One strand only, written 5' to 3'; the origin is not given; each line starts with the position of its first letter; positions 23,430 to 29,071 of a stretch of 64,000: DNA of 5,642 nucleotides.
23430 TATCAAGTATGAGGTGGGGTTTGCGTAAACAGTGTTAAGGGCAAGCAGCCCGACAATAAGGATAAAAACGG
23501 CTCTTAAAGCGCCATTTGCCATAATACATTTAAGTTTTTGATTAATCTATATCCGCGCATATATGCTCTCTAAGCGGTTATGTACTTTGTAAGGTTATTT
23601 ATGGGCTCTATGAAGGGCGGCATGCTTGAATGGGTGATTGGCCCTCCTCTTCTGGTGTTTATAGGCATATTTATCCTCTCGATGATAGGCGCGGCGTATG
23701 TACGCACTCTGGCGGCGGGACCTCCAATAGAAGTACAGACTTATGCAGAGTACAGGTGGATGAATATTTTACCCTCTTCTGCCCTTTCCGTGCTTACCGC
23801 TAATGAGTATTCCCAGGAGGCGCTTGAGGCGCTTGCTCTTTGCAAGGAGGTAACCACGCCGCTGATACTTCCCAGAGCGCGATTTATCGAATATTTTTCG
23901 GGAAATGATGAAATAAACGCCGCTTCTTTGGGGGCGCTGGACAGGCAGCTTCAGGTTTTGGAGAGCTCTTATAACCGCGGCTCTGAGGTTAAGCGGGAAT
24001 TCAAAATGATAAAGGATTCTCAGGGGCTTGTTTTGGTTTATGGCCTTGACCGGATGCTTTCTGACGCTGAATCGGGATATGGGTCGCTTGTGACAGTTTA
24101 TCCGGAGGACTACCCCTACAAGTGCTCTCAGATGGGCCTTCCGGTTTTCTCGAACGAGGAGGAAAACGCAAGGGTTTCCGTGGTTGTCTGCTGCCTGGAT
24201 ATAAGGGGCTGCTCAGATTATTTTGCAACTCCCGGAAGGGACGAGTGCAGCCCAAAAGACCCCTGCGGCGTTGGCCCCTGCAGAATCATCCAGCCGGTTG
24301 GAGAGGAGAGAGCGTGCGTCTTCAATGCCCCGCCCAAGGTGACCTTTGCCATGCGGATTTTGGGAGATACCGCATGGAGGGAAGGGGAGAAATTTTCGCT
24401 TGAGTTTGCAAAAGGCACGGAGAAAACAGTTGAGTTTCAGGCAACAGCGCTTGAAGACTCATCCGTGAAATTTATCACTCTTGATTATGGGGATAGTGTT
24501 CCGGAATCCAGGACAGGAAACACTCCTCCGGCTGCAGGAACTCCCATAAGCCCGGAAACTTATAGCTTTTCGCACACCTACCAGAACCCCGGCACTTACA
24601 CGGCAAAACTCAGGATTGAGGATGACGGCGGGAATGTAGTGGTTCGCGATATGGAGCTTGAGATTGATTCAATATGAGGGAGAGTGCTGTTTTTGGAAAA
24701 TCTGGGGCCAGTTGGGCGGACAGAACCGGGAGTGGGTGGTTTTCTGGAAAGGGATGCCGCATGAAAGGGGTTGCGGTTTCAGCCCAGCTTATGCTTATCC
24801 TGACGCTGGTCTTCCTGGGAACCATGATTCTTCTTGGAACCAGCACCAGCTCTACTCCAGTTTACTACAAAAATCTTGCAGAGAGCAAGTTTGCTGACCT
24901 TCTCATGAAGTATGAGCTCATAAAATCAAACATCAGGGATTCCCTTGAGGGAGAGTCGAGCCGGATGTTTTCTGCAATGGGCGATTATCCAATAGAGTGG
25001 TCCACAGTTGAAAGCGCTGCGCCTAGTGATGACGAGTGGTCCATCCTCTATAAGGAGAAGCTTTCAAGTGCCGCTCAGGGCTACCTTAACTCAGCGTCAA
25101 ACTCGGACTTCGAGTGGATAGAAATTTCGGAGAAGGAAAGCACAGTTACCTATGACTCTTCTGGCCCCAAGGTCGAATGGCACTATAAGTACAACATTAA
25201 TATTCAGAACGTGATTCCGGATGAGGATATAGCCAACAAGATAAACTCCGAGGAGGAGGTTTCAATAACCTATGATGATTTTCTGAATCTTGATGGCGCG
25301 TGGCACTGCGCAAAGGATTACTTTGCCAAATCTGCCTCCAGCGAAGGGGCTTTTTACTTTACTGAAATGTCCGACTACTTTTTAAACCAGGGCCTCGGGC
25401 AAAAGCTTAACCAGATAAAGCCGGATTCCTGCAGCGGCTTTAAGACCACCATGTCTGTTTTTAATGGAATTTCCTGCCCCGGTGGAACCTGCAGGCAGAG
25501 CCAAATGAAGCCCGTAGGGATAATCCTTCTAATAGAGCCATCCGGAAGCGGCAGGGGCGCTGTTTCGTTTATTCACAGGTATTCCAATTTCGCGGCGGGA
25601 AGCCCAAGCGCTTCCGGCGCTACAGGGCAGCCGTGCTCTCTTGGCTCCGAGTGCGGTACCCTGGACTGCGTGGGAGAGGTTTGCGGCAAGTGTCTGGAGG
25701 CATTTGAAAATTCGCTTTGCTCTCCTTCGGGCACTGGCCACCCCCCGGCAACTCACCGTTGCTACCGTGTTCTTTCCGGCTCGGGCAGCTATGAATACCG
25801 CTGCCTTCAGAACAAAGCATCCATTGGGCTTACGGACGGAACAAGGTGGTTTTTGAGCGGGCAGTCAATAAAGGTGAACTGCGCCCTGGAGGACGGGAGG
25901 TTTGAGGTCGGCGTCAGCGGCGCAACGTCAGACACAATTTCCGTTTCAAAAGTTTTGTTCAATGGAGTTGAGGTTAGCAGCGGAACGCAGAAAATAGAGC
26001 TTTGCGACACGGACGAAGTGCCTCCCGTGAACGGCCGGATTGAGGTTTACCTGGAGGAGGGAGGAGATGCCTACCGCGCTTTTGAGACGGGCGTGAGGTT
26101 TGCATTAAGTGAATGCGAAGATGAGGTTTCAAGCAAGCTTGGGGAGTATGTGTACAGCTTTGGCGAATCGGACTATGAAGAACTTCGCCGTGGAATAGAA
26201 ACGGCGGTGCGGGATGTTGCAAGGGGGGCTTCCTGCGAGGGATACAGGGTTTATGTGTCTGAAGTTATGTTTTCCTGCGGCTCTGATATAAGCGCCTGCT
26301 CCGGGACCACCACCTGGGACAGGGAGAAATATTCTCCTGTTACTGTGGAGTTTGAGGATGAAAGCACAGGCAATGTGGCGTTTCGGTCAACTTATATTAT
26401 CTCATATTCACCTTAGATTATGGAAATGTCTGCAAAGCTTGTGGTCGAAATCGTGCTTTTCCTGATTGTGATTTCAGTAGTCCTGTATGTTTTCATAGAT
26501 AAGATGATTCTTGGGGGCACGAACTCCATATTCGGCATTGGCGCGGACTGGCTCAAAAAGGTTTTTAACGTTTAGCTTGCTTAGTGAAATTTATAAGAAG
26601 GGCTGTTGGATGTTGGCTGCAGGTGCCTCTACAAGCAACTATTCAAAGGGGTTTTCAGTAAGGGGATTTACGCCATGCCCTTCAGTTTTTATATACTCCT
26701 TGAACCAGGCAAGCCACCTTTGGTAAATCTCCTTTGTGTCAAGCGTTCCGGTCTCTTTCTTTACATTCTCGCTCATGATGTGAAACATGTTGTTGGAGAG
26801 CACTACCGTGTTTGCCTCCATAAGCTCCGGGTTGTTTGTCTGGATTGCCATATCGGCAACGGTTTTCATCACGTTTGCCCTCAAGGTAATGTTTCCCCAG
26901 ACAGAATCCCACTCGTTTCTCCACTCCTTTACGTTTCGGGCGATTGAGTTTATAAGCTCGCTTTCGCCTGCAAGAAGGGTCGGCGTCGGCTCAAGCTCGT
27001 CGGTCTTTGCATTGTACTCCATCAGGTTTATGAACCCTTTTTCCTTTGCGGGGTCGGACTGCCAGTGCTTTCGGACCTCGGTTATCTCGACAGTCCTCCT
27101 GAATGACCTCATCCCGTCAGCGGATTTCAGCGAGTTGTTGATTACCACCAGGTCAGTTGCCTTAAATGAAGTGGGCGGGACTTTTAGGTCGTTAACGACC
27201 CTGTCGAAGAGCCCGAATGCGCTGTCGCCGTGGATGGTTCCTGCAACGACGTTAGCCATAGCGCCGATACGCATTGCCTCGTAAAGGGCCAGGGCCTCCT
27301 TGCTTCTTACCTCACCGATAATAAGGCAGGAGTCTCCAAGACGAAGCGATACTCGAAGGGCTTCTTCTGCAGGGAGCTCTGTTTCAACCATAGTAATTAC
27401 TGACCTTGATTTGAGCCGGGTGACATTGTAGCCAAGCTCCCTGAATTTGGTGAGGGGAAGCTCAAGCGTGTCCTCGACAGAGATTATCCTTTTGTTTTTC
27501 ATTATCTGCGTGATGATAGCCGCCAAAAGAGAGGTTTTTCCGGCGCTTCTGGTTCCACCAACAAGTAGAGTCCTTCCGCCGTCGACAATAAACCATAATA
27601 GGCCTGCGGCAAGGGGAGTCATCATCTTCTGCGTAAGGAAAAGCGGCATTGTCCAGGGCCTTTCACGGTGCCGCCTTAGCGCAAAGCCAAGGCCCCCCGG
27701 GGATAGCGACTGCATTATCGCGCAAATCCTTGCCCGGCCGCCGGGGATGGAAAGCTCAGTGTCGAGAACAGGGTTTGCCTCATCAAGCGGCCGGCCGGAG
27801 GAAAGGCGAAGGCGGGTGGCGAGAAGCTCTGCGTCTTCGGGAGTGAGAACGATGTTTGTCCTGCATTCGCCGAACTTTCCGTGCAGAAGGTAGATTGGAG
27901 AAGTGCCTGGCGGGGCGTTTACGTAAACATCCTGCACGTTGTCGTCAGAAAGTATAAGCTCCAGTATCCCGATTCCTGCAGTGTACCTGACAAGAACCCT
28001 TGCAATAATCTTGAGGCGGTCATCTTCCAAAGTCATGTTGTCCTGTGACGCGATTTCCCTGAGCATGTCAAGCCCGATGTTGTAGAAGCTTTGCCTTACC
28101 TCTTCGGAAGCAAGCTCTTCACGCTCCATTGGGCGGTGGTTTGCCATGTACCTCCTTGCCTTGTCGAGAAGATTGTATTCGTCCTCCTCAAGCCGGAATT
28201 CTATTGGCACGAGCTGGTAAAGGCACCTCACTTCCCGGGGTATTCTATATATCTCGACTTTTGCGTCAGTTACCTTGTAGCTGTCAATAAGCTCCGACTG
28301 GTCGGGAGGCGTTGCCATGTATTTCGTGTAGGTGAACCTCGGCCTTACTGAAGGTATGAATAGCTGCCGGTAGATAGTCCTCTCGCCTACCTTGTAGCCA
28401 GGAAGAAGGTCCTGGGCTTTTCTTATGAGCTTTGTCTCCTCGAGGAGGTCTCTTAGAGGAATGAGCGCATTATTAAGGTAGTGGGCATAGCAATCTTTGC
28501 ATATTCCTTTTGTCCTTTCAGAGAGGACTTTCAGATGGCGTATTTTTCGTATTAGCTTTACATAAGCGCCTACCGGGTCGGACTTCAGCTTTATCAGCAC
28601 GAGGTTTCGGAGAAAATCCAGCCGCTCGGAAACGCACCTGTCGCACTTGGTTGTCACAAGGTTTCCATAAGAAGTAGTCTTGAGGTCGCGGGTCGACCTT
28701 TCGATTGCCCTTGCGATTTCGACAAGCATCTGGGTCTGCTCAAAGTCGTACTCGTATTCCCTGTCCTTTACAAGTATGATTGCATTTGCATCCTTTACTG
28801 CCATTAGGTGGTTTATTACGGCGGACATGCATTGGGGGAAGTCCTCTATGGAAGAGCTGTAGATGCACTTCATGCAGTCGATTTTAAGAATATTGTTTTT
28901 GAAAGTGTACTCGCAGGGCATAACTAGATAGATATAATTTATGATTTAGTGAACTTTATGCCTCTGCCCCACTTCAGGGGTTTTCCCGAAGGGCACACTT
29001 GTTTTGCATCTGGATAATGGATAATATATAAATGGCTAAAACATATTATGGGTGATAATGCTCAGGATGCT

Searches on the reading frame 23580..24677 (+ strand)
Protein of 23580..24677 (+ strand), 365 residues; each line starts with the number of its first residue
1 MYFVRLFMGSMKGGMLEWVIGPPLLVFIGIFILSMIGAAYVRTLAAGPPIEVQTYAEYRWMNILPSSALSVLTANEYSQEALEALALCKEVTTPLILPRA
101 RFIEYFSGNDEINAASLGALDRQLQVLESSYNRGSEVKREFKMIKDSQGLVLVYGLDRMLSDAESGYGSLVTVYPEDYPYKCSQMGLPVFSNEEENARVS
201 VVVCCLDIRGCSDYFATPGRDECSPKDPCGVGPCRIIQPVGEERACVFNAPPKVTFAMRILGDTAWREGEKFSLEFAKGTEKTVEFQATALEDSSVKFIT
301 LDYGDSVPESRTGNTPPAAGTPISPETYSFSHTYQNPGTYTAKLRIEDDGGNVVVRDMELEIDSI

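Call 38: search_protein_families(library=pfam, proteins=[window:23580-24677:+], max_evalue=0.001)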
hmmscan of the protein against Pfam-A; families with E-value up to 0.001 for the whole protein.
window:23580-24677:+ (365 aa): 2 families
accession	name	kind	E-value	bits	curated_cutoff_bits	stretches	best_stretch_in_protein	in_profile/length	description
PF18911.6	PKD_4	-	4.6e-06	27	27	1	284-353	20-75/85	PKD domain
PF00801.26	PKD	-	8.5e-05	22.9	23.5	1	282-353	15-72/80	PKD domain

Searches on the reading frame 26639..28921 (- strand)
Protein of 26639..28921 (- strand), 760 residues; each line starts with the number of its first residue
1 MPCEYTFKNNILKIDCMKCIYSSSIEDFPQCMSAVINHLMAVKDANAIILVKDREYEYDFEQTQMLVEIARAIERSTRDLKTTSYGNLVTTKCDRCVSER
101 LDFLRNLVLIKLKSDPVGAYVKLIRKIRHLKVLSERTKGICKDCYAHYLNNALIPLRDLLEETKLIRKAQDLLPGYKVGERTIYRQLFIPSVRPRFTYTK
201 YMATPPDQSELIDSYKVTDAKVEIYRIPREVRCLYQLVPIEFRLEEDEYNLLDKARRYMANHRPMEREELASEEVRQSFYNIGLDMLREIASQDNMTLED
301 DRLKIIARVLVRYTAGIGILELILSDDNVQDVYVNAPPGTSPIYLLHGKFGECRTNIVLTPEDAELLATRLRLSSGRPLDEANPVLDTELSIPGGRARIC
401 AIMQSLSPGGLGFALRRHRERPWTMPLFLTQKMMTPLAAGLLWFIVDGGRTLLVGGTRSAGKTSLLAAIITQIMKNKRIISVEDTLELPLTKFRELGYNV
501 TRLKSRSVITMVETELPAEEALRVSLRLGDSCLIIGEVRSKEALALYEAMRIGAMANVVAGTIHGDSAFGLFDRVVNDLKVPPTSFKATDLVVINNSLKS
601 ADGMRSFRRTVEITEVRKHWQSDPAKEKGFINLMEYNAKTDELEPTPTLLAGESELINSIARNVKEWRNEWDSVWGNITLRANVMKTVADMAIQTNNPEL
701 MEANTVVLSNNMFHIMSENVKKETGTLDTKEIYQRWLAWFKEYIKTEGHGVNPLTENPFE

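Call 38: search_protein_families(library=pfam, proteins=[window:26639-28921:-], max_evalue=0.001)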
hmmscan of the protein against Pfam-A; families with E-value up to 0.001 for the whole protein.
window:26639-28921:- (760 aa): 1 family
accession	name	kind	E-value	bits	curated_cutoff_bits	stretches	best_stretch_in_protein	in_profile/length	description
PF00437.27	T2SSE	-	1.7e-14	53.7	24.9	1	440-595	133-274/370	Type II/IV secretion system protein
